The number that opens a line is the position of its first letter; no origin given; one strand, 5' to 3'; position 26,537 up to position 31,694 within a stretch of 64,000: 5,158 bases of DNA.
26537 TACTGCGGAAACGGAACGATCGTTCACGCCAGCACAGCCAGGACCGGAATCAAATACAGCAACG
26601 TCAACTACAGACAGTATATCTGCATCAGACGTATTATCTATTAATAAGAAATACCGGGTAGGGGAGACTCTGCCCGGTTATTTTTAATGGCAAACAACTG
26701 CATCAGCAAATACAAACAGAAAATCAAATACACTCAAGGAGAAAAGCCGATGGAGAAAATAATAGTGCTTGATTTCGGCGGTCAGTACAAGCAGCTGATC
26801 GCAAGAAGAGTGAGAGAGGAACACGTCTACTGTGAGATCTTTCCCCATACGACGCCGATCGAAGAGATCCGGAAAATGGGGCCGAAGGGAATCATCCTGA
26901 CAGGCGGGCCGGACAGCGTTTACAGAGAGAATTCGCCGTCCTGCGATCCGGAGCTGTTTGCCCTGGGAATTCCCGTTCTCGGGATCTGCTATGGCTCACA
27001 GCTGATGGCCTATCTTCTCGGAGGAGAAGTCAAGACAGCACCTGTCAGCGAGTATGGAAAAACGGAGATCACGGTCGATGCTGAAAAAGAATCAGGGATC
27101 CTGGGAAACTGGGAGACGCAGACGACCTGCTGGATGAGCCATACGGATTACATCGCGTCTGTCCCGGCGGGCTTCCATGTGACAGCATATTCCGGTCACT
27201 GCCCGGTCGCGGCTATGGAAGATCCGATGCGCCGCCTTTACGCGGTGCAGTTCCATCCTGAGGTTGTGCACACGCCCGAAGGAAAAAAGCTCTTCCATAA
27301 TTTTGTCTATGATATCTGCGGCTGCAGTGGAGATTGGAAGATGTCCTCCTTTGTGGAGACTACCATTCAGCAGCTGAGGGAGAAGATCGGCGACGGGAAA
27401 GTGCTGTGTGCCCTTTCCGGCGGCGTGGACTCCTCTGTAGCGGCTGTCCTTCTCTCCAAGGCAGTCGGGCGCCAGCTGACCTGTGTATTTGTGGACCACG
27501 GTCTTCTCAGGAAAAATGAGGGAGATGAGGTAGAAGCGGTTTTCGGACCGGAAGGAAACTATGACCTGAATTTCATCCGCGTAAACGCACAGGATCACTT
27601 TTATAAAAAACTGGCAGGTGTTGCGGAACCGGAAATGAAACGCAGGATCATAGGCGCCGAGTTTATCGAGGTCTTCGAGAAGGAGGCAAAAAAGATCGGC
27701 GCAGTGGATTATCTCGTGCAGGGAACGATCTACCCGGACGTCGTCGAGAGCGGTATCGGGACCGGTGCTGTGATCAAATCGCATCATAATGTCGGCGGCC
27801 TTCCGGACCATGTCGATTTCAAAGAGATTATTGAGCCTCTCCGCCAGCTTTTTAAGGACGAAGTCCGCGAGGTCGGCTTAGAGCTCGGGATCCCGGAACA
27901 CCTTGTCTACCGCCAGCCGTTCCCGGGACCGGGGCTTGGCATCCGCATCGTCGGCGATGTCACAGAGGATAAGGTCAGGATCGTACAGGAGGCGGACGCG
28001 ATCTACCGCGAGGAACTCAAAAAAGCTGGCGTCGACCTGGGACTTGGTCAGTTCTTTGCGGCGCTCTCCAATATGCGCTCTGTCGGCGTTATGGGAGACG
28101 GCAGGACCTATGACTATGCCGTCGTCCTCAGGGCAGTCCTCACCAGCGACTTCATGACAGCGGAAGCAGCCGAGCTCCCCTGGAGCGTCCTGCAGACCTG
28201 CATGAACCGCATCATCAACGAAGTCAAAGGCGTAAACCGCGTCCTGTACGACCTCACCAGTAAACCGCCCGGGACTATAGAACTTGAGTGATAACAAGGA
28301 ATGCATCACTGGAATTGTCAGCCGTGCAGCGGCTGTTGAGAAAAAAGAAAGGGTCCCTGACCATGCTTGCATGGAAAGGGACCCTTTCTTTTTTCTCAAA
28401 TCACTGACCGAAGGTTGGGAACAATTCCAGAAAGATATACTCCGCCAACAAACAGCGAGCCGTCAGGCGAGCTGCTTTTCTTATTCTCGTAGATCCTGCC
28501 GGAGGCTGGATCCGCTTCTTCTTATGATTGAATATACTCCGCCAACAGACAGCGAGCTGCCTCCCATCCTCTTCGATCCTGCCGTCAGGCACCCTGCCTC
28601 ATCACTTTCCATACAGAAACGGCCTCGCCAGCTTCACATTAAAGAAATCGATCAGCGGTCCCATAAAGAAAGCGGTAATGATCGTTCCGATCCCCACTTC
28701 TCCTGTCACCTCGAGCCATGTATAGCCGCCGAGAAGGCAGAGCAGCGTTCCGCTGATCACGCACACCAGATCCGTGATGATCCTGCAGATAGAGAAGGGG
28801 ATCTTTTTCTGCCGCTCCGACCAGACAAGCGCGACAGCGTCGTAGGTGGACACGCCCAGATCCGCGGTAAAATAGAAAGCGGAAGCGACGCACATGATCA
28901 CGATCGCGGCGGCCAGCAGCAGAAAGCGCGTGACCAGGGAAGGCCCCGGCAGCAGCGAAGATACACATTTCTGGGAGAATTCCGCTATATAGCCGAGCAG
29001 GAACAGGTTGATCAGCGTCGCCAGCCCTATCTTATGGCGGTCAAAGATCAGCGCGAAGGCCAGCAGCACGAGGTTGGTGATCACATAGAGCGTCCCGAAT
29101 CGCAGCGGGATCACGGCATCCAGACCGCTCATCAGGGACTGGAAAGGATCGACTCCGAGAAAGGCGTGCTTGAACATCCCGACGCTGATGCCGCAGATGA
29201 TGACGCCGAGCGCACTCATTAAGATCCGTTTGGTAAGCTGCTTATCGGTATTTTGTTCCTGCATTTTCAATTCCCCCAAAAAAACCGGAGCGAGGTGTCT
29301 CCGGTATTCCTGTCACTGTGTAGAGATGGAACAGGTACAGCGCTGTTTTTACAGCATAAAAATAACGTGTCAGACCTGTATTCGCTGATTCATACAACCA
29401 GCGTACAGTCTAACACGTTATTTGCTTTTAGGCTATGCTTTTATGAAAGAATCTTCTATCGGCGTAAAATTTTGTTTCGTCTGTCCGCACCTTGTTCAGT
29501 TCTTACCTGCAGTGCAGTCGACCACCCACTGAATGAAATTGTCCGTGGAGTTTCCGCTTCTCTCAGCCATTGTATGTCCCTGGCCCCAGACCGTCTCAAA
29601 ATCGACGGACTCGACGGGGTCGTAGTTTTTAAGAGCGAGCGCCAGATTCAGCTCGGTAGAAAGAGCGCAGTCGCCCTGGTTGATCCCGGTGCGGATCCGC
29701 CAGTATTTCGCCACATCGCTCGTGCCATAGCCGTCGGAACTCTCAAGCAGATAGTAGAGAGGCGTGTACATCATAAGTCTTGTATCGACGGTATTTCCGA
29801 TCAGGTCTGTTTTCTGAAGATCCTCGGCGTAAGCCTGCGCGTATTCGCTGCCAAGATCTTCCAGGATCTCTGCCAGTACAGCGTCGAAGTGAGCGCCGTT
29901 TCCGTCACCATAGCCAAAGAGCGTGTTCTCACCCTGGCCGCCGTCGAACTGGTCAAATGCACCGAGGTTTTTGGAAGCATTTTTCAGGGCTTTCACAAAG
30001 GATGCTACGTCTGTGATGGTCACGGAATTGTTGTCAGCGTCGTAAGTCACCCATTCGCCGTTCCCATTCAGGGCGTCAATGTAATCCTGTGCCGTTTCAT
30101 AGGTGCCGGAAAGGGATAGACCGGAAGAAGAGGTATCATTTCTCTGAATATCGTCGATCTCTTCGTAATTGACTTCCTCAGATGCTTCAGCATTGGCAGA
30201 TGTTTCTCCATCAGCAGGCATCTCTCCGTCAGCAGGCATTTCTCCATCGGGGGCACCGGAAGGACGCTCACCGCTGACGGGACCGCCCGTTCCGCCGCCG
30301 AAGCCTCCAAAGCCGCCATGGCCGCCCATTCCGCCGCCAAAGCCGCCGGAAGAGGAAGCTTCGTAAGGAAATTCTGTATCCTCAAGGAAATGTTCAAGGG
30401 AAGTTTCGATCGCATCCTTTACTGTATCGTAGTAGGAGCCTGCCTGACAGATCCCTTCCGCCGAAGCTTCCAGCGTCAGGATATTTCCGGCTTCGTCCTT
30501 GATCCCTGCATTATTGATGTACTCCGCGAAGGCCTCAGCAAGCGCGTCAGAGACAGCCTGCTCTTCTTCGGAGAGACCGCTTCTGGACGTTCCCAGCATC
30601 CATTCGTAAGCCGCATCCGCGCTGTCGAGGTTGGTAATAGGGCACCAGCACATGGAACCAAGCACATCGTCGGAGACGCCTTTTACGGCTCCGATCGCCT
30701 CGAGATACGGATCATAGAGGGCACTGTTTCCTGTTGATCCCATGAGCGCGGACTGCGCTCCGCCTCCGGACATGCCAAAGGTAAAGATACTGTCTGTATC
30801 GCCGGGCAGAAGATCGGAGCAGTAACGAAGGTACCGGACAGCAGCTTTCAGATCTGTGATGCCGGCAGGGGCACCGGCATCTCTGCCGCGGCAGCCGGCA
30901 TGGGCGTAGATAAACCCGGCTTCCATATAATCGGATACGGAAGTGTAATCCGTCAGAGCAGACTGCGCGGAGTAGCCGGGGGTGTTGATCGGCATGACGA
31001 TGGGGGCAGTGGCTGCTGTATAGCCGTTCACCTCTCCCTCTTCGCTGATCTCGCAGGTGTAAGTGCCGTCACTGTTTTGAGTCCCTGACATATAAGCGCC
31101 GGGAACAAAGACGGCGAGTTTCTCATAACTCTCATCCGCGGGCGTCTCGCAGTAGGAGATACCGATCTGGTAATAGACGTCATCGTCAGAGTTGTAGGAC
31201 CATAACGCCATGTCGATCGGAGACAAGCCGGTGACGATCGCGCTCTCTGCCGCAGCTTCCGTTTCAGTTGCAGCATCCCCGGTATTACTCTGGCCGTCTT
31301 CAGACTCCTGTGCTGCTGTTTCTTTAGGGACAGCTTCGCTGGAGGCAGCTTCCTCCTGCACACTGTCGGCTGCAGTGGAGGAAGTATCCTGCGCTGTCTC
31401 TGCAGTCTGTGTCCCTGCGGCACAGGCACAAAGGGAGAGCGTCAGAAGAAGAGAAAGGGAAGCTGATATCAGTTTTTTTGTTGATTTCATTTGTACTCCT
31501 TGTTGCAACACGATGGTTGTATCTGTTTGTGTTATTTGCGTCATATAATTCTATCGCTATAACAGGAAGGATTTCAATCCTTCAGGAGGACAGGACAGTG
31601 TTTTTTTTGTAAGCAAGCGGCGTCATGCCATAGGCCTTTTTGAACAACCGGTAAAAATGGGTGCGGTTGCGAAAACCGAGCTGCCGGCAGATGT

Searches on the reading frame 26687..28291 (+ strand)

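Call 6: search_protein_families(library=pfam, proteins=[window:26687-28291:+])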
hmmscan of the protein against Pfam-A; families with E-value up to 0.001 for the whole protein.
window:26687-28291:+ (534 aa): 6 families
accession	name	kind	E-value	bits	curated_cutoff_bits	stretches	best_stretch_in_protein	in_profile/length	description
PF00117.34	GATase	-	1.5e-44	152.4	22.8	1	27-209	2-189/190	Glutamine amidotransferase class-I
PF00958.27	GMP_synt_C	-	3.3e-38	130.1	27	1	442-532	1-91/92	GMP synthase C terminal domain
PF07722.19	Peptidase_C26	-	5.7e-09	36.5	20.5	1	92-192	103-219/219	Peptidase C26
PF02540.23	NAD_synthase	-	6.3e-09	35.8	21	1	225-263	7-45/242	NAD synthase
PF03054.22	tRNA_Me_trans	-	6.5e-06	26.4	20.6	1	238-270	2-33/202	tRNA methyl transferase HUP domain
PF02568.20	ThiI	-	0.00087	19.4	20.5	0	236-337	3-107/197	Thiamine biosynthesis protein (ThiI)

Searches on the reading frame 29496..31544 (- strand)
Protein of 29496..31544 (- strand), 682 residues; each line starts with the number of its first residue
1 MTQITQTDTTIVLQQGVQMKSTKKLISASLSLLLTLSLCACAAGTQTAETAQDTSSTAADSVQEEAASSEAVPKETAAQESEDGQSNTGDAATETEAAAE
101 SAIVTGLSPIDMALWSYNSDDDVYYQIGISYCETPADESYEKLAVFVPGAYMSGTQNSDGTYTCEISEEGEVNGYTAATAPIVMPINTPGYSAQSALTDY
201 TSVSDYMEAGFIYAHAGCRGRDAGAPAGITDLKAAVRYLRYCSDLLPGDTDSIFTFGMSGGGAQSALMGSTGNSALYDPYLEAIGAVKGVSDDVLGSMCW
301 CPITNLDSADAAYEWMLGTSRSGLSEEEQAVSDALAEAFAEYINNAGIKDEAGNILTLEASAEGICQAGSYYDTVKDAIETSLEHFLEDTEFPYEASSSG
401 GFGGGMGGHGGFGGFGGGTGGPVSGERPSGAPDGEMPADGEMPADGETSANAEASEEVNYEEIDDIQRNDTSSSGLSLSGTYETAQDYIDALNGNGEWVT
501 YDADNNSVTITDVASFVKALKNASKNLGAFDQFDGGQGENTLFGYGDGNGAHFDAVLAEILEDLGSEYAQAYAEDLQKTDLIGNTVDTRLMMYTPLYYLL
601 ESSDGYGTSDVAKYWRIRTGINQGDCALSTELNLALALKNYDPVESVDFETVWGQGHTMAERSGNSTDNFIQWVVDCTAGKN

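Call 6: search_protein_families(library=pfam, proteins=[window:29496-31544:-])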
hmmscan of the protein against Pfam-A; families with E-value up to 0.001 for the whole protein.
window:29496-31544:- (682 aa): 1 family
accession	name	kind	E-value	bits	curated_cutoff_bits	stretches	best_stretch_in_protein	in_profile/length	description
PF20434.5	BD-FAE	-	1.5e-09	38.1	26.8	1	179-278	12-116/215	BD-FAE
